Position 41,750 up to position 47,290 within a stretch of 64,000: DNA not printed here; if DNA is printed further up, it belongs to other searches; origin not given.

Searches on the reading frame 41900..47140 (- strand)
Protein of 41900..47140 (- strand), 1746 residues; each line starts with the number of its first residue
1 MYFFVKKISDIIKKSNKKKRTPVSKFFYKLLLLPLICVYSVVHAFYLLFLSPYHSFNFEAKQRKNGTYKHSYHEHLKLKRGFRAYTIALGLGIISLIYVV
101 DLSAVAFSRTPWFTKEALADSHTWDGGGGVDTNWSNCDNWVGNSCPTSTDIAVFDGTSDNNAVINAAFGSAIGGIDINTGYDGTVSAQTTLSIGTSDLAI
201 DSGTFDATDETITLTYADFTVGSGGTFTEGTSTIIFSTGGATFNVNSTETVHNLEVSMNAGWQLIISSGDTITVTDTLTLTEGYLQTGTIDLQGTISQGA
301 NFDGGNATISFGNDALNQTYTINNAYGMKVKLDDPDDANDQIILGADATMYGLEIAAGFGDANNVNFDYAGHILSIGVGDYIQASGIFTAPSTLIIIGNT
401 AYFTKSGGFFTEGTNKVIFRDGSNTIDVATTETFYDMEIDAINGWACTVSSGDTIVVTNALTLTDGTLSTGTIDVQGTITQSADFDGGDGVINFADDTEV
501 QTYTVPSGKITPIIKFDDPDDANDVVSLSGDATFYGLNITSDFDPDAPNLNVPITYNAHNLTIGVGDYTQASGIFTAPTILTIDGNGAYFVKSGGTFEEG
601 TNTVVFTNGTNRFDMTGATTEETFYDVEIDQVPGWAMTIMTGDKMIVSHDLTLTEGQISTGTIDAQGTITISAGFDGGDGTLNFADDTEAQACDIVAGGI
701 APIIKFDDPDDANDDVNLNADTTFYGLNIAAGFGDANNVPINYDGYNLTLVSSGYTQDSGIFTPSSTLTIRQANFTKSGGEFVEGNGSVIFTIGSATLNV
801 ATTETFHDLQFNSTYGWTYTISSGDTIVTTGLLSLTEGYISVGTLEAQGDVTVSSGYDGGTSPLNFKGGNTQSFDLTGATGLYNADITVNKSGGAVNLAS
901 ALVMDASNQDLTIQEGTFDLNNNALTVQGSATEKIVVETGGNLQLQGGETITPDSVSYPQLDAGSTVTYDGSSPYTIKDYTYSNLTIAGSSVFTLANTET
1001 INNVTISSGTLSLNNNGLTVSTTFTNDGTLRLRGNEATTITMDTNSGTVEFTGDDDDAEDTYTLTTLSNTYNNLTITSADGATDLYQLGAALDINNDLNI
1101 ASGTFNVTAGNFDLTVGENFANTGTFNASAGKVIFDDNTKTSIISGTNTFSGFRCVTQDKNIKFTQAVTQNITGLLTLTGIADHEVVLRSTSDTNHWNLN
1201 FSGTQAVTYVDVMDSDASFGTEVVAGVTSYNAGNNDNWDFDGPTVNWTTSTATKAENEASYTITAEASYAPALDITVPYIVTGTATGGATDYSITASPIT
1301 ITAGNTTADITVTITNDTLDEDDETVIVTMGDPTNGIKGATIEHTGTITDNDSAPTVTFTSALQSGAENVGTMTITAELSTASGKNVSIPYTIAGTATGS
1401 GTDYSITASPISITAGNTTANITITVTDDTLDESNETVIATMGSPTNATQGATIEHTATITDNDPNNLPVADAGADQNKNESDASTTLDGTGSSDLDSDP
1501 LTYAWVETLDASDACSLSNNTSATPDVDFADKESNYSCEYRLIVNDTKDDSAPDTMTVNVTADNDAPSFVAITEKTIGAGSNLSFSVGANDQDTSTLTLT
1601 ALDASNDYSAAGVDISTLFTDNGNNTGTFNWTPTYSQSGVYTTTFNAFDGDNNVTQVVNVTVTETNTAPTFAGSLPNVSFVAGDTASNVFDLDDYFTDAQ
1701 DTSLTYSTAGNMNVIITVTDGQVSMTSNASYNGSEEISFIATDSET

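Call 6: search_protein_families(library=pfam, proteins=[window:41900-47140:-], max_evalue=0.01)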
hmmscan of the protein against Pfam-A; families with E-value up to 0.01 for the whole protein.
window:41900-47140:- (1746 aa): 3 families
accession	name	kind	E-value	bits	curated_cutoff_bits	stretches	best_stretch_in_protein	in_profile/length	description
PF03160.20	Calx-beta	-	9.6e-14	51.9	27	2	1350-1464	1-119/119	Calx-beta domain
PF22352.2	K319L-like_PKD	-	9.6e-07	29.2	27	1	1473-1560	1-84/84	K319L-like, PKD domain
PF17963.7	Big_9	-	0.0064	17.8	23.6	1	1564-1661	1-89/89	Bacterial Ig domain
